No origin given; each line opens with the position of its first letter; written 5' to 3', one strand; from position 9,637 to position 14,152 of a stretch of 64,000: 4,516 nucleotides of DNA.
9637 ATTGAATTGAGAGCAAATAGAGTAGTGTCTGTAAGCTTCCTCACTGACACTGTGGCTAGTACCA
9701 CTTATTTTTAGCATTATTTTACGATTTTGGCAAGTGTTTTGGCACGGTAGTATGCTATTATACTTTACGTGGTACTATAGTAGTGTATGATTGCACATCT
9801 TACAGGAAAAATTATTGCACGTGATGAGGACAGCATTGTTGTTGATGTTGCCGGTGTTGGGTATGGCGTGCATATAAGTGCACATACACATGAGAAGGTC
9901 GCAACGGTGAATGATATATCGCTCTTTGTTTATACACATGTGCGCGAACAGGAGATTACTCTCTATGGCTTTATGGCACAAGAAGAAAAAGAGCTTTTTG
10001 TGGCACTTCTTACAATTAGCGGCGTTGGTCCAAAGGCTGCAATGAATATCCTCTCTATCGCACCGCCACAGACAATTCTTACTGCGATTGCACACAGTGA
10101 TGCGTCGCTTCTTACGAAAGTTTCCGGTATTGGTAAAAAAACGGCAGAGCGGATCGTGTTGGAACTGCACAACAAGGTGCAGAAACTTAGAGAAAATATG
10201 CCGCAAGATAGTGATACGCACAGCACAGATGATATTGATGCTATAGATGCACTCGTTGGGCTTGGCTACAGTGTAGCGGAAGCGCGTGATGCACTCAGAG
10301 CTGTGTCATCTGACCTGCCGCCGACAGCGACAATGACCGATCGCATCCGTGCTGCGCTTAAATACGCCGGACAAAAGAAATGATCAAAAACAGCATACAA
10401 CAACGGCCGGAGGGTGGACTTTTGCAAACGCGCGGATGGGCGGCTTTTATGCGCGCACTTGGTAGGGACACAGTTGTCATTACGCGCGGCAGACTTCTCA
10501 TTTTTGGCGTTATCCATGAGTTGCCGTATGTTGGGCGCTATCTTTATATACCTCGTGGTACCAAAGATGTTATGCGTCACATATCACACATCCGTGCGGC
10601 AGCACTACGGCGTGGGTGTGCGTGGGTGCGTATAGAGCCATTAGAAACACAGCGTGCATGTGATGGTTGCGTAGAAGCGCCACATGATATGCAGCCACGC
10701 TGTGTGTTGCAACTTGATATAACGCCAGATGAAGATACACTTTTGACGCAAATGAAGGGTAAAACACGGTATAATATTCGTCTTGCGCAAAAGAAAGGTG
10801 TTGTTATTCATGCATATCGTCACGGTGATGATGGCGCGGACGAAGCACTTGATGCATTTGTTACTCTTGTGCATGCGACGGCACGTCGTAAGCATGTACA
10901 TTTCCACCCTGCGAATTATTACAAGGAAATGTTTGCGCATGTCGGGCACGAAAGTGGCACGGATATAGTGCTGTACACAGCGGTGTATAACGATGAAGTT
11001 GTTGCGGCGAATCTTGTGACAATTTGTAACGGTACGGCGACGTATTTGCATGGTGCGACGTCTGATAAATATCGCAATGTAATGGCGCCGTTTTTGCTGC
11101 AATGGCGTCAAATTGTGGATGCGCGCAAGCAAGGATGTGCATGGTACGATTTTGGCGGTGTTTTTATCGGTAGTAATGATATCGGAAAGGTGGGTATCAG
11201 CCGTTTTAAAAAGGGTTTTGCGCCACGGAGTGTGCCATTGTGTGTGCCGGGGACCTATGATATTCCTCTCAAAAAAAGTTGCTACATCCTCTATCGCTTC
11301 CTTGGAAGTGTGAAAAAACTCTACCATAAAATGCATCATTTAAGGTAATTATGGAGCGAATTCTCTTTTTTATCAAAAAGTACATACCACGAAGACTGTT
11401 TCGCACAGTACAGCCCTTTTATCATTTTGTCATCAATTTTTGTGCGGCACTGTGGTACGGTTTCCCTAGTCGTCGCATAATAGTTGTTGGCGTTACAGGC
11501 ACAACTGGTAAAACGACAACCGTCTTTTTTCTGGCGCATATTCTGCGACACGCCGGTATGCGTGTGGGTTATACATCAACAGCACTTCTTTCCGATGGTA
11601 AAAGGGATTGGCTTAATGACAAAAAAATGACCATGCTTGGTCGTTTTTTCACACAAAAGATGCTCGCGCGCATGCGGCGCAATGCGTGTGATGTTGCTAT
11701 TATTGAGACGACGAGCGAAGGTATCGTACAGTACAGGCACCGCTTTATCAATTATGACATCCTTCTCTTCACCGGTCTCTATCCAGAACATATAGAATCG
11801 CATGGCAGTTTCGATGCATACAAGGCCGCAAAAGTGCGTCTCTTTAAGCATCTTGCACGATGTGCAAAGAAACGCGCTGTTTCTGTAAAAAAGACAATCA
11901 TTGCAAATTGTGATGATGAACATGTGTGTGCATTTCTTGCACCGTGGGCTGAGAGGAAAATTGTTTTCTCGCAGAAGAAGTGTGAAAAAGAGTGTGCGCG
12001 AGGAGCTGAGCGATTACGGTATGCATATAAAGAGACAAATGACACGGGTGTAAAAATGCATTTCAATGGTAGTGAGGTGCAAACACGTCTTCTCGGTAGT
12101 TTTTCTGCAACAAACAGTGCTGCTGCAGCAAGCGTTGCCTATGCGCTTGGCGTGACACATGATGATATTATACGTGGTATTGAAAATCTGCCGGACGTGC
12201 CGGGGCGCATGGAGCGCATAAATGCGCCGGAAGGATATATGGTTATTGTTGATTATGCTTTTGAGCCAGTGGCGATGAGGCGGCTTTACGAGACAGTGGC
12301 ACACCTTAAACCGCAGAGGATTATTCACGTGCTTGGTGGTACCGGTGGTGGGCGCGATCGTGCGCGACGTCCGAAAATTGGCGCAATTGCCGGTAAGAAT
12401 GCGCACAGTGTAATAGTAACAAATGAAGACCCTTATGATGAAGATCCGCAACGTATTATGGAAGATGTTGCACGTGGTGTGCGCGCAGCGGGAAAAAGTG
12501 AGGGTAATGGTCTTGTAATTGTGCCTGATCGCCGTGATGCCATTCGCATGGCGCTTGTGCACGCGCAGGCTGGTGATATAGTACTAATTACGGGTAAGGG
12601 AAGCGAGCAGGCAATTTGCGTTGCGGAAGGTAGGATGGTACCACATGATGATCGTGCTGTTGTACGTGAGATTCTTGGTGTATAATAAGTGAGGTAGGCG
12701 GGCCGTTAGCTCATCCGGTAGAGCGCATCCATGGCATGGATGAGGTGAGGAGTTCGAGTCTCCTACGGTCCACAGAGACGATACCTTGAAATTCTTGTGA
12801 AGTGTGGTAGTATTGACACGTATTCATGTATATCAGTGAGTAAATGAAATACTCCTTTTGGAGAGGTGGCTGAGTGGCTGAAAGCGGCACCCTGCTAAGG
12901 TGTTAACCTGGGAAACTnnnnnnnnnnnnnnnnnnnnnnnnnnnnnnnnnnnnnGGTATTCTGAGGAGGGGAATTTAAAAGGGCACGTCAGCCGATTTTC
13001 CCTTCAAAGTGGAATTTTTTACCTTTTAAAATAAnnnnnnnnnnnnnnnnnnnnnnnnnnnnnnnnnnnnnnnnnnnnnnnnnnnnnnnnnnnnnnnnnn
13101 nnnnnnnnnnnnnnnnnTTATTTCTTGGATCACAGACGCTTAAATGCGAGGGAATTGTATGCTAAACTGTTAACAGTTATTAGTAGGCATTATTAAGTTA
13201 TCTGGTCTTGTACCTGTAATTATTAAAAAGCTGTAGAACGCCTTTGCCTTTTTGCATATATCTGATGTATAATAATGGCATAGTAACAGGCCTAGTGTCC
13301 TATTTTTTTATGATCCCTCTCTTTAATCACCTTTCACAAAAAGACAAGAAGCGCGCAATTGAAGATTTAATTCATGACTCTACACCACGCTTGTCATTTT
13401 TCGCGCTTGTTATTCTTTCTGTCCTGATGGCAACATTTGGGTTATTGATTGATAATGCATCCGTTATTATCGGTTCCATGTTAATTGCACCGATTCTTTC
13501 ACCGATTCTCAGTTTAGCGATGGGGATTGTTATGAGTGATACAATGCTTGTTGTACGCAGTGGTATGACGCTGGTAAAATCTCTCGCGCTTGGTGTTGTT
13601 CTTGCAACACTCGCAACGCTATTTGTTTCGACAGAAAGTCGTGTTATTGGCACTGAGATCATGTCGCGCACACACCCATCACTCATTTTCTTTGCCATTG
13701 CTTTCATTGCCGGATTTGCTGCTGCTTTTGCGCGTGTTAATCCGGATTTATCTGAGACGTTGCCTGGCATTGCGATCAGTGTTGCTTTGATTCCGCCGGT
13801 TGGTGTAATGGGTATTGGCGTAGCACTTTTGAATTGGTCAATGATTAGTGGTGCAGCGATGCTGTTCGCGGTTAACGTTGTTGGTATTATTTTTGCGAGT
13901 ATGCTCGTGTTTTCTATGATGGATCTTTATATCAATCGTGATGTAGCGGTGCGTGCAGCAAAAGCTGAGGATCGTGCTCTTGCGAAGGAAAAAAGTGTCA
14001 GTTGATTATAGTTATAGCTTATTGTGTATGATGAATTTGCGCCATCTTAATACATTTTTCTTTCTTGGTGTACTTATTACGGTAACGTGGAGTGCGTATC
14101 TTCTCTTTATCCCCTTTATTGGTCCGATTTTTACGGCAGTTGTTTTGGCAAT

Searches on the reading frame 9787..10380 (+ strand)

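Call 115: search_protein_families(library=pfam, proteins=[window:9787-10380:+], max_evalue=0.001)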
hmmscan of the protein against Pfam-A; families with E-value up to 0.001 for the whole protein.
window:9787-10380:+ (198 aa): 8 families
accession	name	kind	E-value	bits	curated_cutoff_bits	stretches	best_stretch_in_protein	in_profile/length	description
PF01330.27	RuvA_N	-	1.6e-19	70.2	23.6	1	1-61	1-61/61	RuvA N terminal domain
PF14520.12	HHH_5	-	7.7e-16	58.8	27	1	71-128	1-56/57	Helix-hairpin-helix domain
PF07499.19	RuvA_C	-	4.7e-09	37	24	1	151-193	5-45/47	RuvA, C-terminal domain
PF00633.29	HHH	-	4.5e-06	26.7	24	0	109-124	13-28/30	Helix-hairpin-helix motif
PF12836.13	HHH_3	-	2.1e-05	25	27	0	105-124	12-31/65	Helix-hairpin-helix motif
PF21176.3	RecR_HhH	-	0.00011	22.3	27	0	109-127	8-26/45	RecR, helix-hairpin-helix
PF00416.27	Ribosomal_S13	-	0.00054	20.8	31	0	65-90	8-33/128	Ribosomal protein S13/S18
PF12826.13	HHH_2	-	0.00098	19.7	27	0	74-125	5-53/64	Helix-hairpin-helix motif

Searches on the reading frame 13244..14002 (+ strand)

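Call 115: search_protein_families(library=pfam, proteins=[window:13244-14002:+], max_evalue=0.001)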
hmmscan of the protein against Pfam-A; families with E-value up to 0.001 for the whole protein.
window:13244-14002:+ (253 aa): 1 family
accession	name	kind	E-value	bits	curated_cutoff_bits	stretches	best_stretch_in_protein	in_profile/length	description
PF04087.19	DUF389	-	1.7e-32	112.8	23.9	1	79-217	1-137/137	Domain of unknown function (DUF389)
